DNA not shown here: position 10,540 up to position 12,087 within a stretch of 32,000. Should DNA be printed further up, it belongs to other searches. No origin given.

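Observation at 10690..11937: COG2907-like FAD oxidoreductase as terminal gene of the sterol operon: unassigned tailoring step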

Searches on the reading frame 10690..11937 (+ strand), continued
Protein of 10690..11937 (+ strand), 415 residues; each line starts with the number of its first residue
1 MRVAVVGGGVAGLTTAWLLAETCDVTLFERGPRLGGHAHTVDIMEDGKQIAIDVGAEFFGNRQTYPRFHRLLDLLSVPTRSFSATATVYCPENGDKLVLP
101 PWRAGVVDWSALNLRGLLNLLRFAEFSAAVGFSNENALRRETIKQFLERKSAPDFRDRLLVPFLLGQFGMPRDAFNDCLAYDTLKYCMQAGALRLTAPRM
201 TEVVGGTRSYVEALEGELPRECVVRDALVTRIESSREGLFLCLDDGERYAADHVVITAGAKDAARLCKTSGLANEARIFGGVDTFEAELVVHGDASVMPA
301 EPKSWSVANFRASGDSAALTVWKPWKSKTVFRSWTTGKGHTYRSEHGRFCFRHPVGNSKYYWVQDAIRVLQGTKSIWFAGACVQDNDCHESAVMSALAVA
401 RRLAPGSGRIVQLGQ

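Call 34: find_encoding_contigs(protein=P0005, flank=10000, max_places=3)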
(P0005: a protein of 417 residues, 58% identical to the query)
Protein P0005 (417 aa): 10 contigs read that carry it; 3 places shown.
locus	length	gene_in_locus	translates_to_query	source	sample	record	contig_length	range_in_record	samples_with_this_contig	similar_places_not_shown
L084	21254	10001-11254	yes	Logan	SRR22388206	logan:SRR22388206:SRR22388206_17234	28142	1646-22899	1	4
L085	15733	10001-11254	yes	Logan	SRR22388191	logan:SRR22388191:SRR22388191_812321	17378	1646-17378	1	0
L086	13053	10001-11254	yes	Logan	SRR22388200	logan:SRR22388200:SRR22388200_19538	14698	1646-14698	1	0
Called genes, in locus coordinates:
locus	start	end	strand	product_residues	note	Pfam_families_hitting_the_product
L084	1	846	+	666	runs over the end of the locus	PF00432:Prenyltrans (faint), PF13249:SQHop_cyclase_N, PF13243:SQHop_cyclase_C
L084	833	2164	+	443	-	PF00890:FAD_binding_2 (faint), PF01266:DAO (faint), PF01494:FAD_binding_3, PF04820:Trp_halogenase (faint), PF07992:Pyr_redox_2 (weak), PF08491:SE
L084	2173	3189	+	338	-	PF01073:3Beta_HSD, PF01370:Epimerase, PF02719:Polysacc_synt_2, PF04321:RmlD_sub_bind, PF05368:NmrA, PF13460:NAD_binding_10, PF16363:GDP_Man_Dehyd, PF07993:NAD_binding_4 (weak)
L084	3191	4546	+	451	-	PF00067:p450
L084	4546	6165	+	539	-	PF00355:Rieske, PF19112:VanA_C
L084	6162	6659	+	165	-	PF05241:EBP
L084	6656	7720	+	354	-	PF01222:ERG4_ERG24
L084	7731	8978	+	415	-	PF00070:Pyr_redox (faint), PF00890:FAD_binding_2 (faint), PF01266:DAO, PF01494:FAD_binding_3, PF01946:Thi4 (weak), PF07992:Pyr_redox_2 (weak), PF12831:FAD_oxidored (weak), PF13450:NAD_binding_8 (weak), +2 more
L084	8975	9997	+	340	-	PF02353:CMAS, PF01209:Ubie_methyltran, PF13489:Methyltransf_23, PF13847:Methyltransf_31, PF08241:Methyltransf_11, PF08242:Methyltransf_12, PF13649:Methyltransf_25, PF08498:Sterol_MT_C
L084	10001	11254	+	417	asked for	PF01266:DAO (weak), PF01593:Amino_oxidase, PF13450:NAD_binding_8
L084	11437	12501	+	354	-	PF06580:His_kinase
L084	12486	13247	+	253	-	PF00072:Response_reg, PF04397:LytTR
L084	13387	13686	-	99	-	-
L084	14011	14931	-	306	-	PF01226:Form_Nir_trans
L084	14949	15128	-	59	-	-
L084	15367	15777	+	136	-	PF09945:DUF2177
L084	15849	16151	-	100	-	-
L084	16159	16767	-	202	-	PF04542:Sigma70_r2, PF08281:Sigma70_r4_2, PF04545:Sigma70_r4 (weak)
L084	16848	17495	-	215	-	PF12973:Cupin_7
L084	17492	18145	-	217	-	PF04542:Sigma70_r2, PF08281:Sigma70_r4_2, PF04545:Sigma70_r4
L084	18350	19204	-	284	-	PF12840:HTH_20, PF12802:MarR_2 (faint), PF01451:LMWPc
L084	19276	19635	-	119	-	PF03960:ArsC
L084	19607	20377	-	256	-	PF00230:MIP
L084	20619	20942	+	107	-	PF12840:HTH_20, PF01022:HTH_5 (weak)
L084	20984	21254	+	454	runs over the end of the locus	PF01266:DAO, PF07992:Pyr_redox_2 (faint), PF13450:NAD_binding_8 (weak), PF13738:Pyr_redox_3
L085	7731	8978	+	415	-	PF00070:Pyr_redox (faint), PF00890:FAD_binding_2 (faint), PF01266:DAO, PF01494:FAD_binding_3, PF01946:Thi4 (weak), PF07992:Pyr_redox_2 (weak), PF12831:FAD_oxidored (weak), PF13450:NAD_binding_8 (weak), +2 more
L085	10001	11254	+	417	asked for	PF01266:DAO (weak), PF01593:Amino_oxidase, PF13450:NAD_binding_8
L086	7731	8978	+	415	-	PF00070:Pyr_redox (faint), PF00890:FAD_binding_2 (faint), PF01266:DAO, PF01494:FAD_binding_3, PF01946:Thi4 (weak), PF07992:Pyr_redox_2 (weak), PF12831:FAD_oxidored (weak), PF13450:NAD_binding_8 (weak), +2 more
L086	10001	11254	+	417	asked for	PF01266:DAO (weak), PF01593:Amino_oxidase, PF13450:NAD_binding_8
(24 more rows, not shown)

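Call 36: find_related_loci(query=A2, collection=metagenome_contigs, flank=10000)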
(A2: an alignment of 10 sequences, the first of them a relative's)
Query A2 (415 aa) in metagenome_contigs; peptide patterns used: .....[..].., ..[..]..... (x = any residue, [..] = any of these).
113 stretches matched a pattern; 1 encode a relative of the query (tblastn E <= 1e-3); 1 distinct loci.
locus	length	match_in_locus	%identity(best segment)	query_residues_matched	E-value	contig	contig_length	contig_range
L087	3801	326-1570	57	1-413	4e-151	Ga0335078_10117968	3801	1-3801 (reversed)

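Call 37: find_encoding_contigs(protein=P0011, flank=10000, max_places=1)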
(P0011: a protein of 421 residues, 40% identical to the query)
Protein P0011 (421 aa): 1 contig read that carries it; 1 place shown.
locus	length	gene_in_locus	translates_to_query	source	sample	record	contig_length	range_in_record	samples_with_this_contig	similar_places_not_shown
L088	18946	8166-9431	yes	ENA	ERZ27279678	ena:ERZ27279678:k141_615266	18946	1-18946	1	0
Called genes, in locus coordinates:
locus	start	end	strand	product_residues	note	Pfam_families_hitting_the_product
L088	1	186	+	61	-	?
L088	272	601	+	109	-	PF02302:PTS_IIB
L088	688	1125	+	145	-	PF00359:PTS_EIIA_2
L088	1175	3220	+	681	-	PF00381:PTS-HPr, PF05524:PEP-utilisers_N, PF00391:PEP-utilizers, PF02896:PEP-utilizers_C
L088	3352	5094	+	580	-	PF08240:ADH_N, PF00107:ADH_zinc_N (weak)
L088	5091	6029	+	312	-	PF00294:PfkB, PF08543:Phos_pyr_kin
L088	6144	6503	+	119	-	-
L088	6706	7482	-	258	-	-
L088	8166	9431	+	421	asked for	PF01266:DAO, PF01593:Amino_oxidase, PF03486:HI0933_like (faint), PF07992:Pyr_redox_2 (faint), PF13450:NAD_binding_8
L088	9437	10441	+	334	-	PF00355:Rieske, PF19298:KshA_C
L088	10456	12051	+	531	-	PF00890:FAD_binding_2 (weak), PF01266:DAO (weak), PF01494:FAD_binding_3 (faint), PF01593:Amino_oxidase, PF01946:Thi4 (weak), PF07992:Pyr_redox_2 (faint), PF12831:FAD_oxidored (weak), PF13450:NAD_binding_8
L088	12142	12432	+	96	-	PF19702:DUF6200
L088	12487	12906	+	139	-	PF19831:DUF6312 (weak)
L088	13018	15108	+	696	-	PF03109:ABC1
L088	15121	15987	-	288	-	PF00106:adh_short, PF08659:KR, PF13561:adh_short_C2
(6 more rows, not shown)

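Call 38: find_encoding_contigs(protein=P0023, flank=10000, max_places=1)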
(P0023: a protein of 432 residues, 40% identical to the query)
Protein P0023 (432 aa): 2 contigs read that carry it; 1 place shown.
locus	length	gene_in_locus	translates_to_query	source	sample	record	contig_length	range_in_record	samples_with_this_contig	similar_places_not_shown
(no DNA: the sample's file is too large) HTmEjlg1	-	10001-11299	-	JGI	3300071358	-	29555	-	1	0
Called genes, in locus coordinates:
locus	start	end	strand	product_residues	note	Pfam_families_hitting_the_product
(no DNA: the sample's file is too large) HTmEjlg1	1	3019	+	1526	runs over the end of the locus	PF02801:Ketoacyl-synt_C, PF16197:KAsynt_C_assoc, PF22336:RhiE-like_linker, PF22621:CurL-like_PKS_C, PF00698:Acyl_transf_1, PF08659:KR, PF00550:PP-binding, PF13489:Methyltransf_23, +8 more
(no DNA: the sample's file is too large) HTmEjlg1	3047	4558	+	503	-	PF00501:AMP-binding, PF13193:AMP-binding_C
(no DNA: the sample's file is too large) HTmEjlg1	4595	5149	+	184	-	-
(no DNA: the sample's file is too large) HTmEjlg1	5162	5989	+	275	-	-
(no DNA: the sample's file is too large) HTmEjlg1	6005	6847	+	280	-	-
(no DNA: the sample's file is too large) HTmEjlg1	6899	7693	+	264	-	-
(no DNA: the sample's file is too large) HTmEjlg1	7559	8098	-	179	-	-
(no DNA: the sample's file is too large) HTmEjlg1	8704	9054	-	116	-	PF00589:Phage_integrase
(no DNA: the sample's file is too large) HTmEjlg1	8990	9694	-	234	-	PF02899:Phage_int_SAM_1 (weak), PF13495:Phage_int_SAM_4, PF00589:Phage_integrase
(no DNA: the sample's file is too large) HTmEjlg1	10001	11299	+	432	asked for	PF01266:DAO (faint), PF01593:Amino_oxidase, PF13450:NAD_binding_8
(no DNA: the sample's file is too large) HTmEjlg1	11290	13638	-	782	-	PF12704:MacB_PCD (faint), PF02687:FtsX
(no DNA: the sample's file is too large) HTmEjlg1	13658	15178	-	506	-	PF00005:ABC_tran, PF00027:cNMP_binding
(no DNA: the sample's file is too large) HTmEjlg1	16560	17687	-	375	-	PF13565:HTH_32 (weak), PF00665:rve (faint), PF13683:rve_3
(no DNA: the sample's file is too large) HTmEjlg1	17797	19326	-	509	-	PF00370:FGGY_N, PF02782:FGGY_C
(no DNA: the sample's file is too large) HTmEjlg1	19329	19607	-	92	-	-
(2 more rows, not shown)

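Call 39: find_encoding_contigs(protein=P0029, flank=10000, max_places=1)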
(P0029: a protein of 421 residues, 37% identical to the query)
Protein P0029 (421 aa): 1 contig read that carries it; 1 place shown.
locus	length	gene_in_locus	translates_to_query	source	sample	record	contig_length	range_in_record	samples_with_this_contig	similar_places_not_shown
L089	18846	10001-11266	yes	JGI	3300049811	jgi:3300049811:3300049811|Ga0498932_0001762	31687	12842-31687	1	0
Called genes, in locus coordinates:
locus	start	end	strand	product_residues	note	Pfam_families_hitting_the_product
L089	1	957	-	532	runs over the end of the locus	PF12146:Hydrolase_4, PF00561:Abhydrolase_1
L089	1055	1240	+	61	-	-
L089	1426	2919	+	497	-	PF00070:Pyr_redox (faint), PF01266:DAO (weak), PF01946:Thi4 (weak), PF07992:Pyr_redox_2 (weak), PF13450:NAD_binding_8, PF13738:Pyr_redox_3 (weak), PF00743:FMO-like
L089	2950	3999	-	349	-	PF00355:Rieske, PF19298:KshA_C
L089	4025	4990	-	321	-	PF01073:3Beta_HSD, PF01370:Epimerase, PF02719:Polysacc_synt_2 (weak), PF04321:RmlD_sub_bind, PF05368:NmrA, PF07993:NAD_binding_4, PF13460:NAD_binding_10, PF16363:GDP_Man_Dehyd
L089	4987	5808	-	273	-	PF00106:adh_short, PF08659:KR, PF13561:adh_short_C2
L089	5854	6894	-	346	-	PF01073:3Beta_HSD, PF01370:Epimerase, PF02719:Polysacc_synt_2, PF04321:RmlD_sub_bind, PF13460:NAD_binding_10, PF16363:GDP_Man_Dehyd, PF07993:NAD_binding_4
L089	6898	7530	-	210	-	PF04622:ERG2_Sigma1R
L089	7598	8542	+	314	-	PF01073:3Beta_HSD, PF01370:Epimerase, PF04321:RmlD_sub_bind, PF05368:NmrA, PF07993:NAD_binding_4, PF13460:NAD_binding_10, PF16363:GDP_Man_Dehyd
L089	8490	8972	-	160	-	PF04075:F420H2_quin_red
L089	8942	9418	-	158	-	PF10604:Polyketide_cyc2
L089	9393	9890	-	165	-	-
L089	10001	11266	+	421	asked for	PF01266:DAO (faint), PF01593:Amino_oxidase, PF13450:NAD_binding_8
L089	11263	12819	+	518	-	PF01266:DAO (weak), PF01593:Amino_oxidase, PF07992:Pyr_redox_2 (faint), PF13450:NAD_binding_8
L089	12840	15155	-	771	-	PF01494:FAD_binding_3, PF00724:Oxidored_FMN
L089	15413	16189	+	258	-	PF00106:adh_short, PF08659:KR, PF13561:adh_short_C2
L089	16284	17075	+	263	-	PF00378:ECH_1, PF16113:ECH_2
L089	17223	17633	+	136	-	PF01042:Ribonuc_L-PSP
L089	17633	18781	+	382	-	PF02771:Acyl-CoA_dh_N, PF02770:Acyl-CoA_dh_M, PF00441:Acyl-CoA_dh_1, PF08028:Acyl-CoA_dh_2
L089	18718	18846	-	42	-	?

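Call 41: search_protein_families(library=ncbifam, proteins=[L089:11263-12819:+, L089:2950-3999:-, L089:1426-2919:+, L089:12840-15155:-, L089:6898-7530:-, L065:8574-9944:+, L089:10001-11266:+, L038:8089-9816:+, L038:4771-8058:-, L038:11239-12120:-], max_evalue=0.00001)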
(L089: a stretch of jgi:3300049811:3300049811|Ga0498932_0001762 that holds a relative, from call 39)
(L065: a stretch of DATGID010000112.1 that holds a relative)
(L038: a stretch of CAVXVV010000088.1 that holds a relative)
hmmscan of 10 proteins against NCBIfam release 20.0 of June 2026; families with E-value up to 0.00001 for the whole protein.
L089:11263-12819:+ (518 aa): 12 families
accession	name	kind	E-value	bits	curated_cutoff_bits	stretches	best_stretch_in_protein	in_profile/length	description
NF045689.1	BCarotKetCrtO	equivalog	1.1e-92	311.4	1000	1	1-510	1-538/563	beta-carotene ketolase CrtO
TIGR02734.1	crtI_fam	subfamily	1.3e-41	142.9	238.1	1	6-513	1-494/504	phytoene desaturase family protein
NF045637.1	carotdesatCrtDProt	equivalog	2.8e-25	88.8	580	1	6-304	1-298/485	1-hydroxycarotenoid 3,4-desaturase CrtD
TIGR02730.1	carot_isom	equivalog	8.6e-18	64.4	586.9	1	217-291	217-291/493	carotenoid isomerase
NF058655.1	CrtID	equivalog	1.7e-16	60.2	640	1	6-284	1-274/478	bifunctional phytoene desaturase/3,4-desaturase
TIGR02733.1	desat_CrtD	equivalog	3.1e-15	55.8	549.7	1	5-57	3-54/492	C-3',4' desaturase CrtD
NF005560.0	PRK07233.1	equivalog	2.6e-12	46.3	252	0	5-46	2-43/435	hypothetical protein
TIGR03467.1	HpnE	equivalog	9.1e-09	35.1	283.05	0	6-44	1-39/430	hydroxysqualene dehydroxylase HpnE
NF006130.0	PRK08274.1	equivalog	1e-08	34.5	369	0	213-281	116-188/467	FAD-dependent tricarballylate dehydrogenase TcuA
NF005547.0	PRK07208.1-3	equivalog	1.4e-08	34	380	0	5-60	6-60/465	hypothetical protein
NF005548.0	PRK07208.1-4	equivalog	4.7e-08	32.1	389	0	5-58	5-57/488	hypothetical protein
NF005545.0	PRK07208.1-1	equivalog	1.5e-07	30.2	451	1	3-59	7-63/504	hypothetical protein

L089:2950-3999:- (349 aa): 2 families
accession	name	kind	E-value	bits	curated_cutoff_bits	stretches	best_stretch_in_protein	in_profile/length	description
NF052579.1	BetMthstMoxSdmAMthl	equivalog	3.4e-14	52.6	600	1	11-164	16-175/351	4beta-methylsterol monooxygenase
TIGR02377.1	MocE_fam_FeS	subfamily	6.4e-06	26.1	136.15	0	29-116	18-99/101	MocE family 2Fe-2S type ferredoxin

L089:1426-2919:+ (497 aa): 5 families
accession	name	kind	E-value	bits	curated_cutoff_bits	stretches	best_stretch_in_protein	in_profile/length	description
NF045818.1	Neo-PentlctneDsynPtlE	equivalog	2.4e-31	108.5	1100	1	3-229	46-278/587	neopentalenolactone/pentalenolactone D synthase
NF040505.1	ArsO_flavin_mono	equivalog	1.5e-18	67.4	425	1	6-213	1-196/346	ArsO family NAD(P)H-dependent flavin-containing monooxygenase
NF058570.1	trimeth_mono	equivalog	1.5e-08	34.2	675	1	82-191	100-208/443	trimethylamine monooxygenase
TIGR00562.1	proto_IX_ox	equivalog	6.7e-06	24.9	97.85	0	7-45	4-42/470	protoporphyrinogen oxidase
NF009410.0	PRK12771.1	subfamily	7.7e-06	24.8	516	0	8-45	141-176/566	NAD(P)-binding protein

L089:12840-15155:- (771 aa): 21 families
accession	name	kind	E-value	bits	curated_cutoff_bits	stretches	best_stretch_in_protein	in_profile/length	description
NF006101.0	PRK08255.1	equivalog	0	1115.3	1078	1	1-756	1-764/768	bifunctional salicylyl-CoA 5-hydroxylase/oxidoreductase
NF010047.0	PRK13523.1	equivalog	6.3e-88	295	431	1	390-738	4-335/339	NADPH dehydrogenase NamA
TIGR03997.1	mycofact_OYE_2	equivalog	2.5e-64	217.8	793.15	1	391-725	2-330/645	mycofactocin system FadH/OYE family oxidoreductase 2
NF053547.1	violacein_VioD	equivalog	2.3e-63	214.3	620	1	2-353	1-355/372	flavin-dependent violacein biosynthesis monooxygenase VioD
NF041087.1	bile_acid_BaiCD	equivalog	7.8e-51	172.9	825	1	390-724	3-330/642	bile acid Fe-S flavoenzyme BaiCD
NF007899.0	PRK10605.1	subfamily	8.9e-38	130.5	403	1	390-731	5-346/365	N-ethylmaleimide reductase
NF045592.1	bili_reduct_N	equivalog_domain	6.1e-36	124.3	425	1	391-725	2-333/363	bilirubin reductase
NF045599.1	bili_reduct_long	exception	5.5e-33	114.1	750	1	392-725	2-334/641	bilirubin reductase, long form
TIGR03996.1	mycofact_OYE_1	hypoth_equivalog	9.5e-23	80.5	627.9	1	403-725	14-325/633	mycofactocin system FadH/OYE family oxidoreductase 1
NF005313.0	PRK06847.1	subfamily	5.9e-18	65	372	2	252-319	275-342/375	hypothetical protein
NF005243.0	PRK06753.1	equivalog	6.9e-16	58.1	365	1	255-319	266-329/374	hypothetical protein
NF005566.0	PRK07236.1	subfamily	2e-15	56.6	333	1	256-318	302-365/386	hypothetical protein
NF005720.0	PRK07538.1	subfamily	1.6e-14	53.6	400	1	129-318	156-358/418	hypothetical protein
NF033623.1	urate_HpxO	equivalog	2.5e-10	39.8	500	1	255-316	272-334/381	FAD-dependent urate hydroxylase HpxO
NF005761.0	PRK07588.1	equivalog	2.3e-09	36.7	454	1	251-332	271-353/392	FAD-binding domain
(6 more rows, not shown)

L089:6898-7530:- (210 aa): 0 families

L065:8574-9944:+ (456 aa): 6 families
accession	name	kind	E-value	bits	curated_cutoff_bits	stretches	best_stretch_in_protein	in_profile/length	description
NF045812.1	PentlenOxigase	equivalog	7.6e-39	133.8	800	1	26-433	10-419/444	pentalenene oxygenase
NF051859.1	AlbFlvMonOxTrpSyn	equivalog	2.5e-30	105.5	700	1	17-424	18-429/457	bifunctional albaflavenone monooxygenase/terpene synthase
NF050147.1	aminopyruv_ApyO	equivalog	1e-26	93.6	525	1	101-430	80-401/444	RiPP biosynthesis cytochrome P450 ApyO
TIGR04538.1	P450_cycloAA_1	subfamily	3.8e-20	72.1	500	1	35-421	7-365/395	cytochrome P450, cyclodipeptide synthase-associated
NF053744.1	FAProxCypCBc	equivalog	2.6e-07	29.6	600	0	31-161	13-144/416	CYP152 family fatty-acid peroxygenase CypC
TIGR04515.1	P450_rel_GT_act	subfamily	7.5e-06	25.6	343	0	302-389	246-334/386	P450-derived glycosyltransferase activator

L089:10001-11266:+ (421 aa): 5 families
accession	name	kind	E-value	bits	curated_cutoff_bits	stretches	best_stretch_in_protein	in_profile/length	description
TIGR03467.1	HpnE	equivalog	7.8e-13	48.5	283.05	1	5-279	3-278/430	hydroxysqualene dehydroxylase HpnE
NF008841.0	PRK11883.1-1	equivalog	8.4e-11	41.4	517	0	1-89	4-94/453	protoporphyrinogen oxidase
NF005560.0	PRK07233.1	equivalog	1.5e-09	37.2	252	1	1-43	1-44/435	hypothetical protein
NF008845.0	PRK11883.1-5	equivalog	3.3e-07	28.9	560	0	201-271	225-295/468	protoporphyrinogen oxidase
TIGR00562.1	proto_IX_ox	equivalog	1.6e-06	27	97.85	0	3-41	5-46/470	protoporphyrinogen oxidase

L038:8089-9816:+ (575 aa): 0 families

L038:4771-8058:- (1095 aa): 10 families
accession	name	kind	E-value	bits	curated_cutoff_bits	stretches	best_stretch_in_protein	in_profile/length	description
TIGR00921.1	2A067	subfamily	1.3e-71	241.7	351.9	1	189-911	24-731/733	hydrophobe/amphiphile efflux-3 (HAE3) family transporter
TIGR00833.1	actII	subfamily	1.6e-38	132.6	874.7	2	343-651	143-450/910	MMPL family RND transporter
TIGR03480.1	HpnN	hypoth_equivalog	1.1e-28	99.7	751.85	3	380-591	276-477/862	hopanoid biosynthesis associated RND transporter like protein HpnN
TIGR03896.1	cyc_nuc_ocin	subfamily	5.2e-09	35.9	161.05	1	953-1068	161-276/317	bacteriocin-type transport-associated protein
NF058543.1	ActPatMycb56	equivalog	8.5e-08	31.4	460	1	958-1025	24-90/317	acetyltransferase Pat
NF008732.0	PRK11753.1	equivalog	4e-07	29.7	266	1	965-1066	35-133/214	cAMP-activated global transcriptional regulator CRP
NF045600.2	BstA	equivalog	6.1e-07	27.7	1400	0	289-596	197-504/903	sterol transporter cytoplasmic membrane protein BstA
TIGR00918.1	2A060602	subfamily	1.3e-06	26.4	1120.4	0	802-911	445-554/1145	transmembrane receptor Patched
NF052374.1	HopndTporHpnN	equivalog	5.4e-06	24.8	1100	1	738-911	250-423/858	hopanoid transporter HpnN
NF041163.2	encap_f2b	equivalog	6.5e-06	25.5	400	1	954-1051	96-194/450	family 2B encapsulin nanocompartment shell protein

L038:11239-12120:- (293 aa): 9 families
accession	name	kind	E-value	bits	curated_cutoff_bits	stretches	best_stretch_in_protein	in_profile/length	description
NF045897.1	SCO3242_trans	equivalog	1.5e-34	119.9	260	1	13-290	5-284/287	SCO3242 family prenyltransferase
NF035940.1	prenyl_rel_EboC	equivalog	6.5e-34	117.6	250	1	10-275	2-274/292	UbiA-like protein EboC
NF009523.0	PRK12884.1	equivalog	2.1e-13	50.1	269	1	7-140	4-130/279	prenyltransferase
NF009521.0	PRK12882.1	equivalog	3e-11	43.1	296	1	6-102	4-101/280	geranylgeranylglycerol-phosphate geranylgeranyltransferase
NF005742.0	PRK07566.1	equivalog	2.4e-09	36.8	313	1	51-130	77-147/315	chlorophyll synthase ChlG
NF009058.0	PRK12392.1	subfamily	2.1e-06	27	494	1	27-130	33-141/333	bacteriochlorophyll c synthase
TIGR01476.1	chlor_syn_BchG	subfamily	2.5e-06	27.2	212.3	1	19-131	13-126/283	(bacterio)chlorophyll synthase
TIGR01473.1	cyoE_ctaB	equivalog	4e-06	26.8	210.3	1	14-111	7-107/281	heme o synthase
NF009522.0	PRK12883.1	equivalog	7.2e-06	25.7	353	0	29-110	25-105/279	geranylgeranylglycerol-phosphate geranylgeranyltransferase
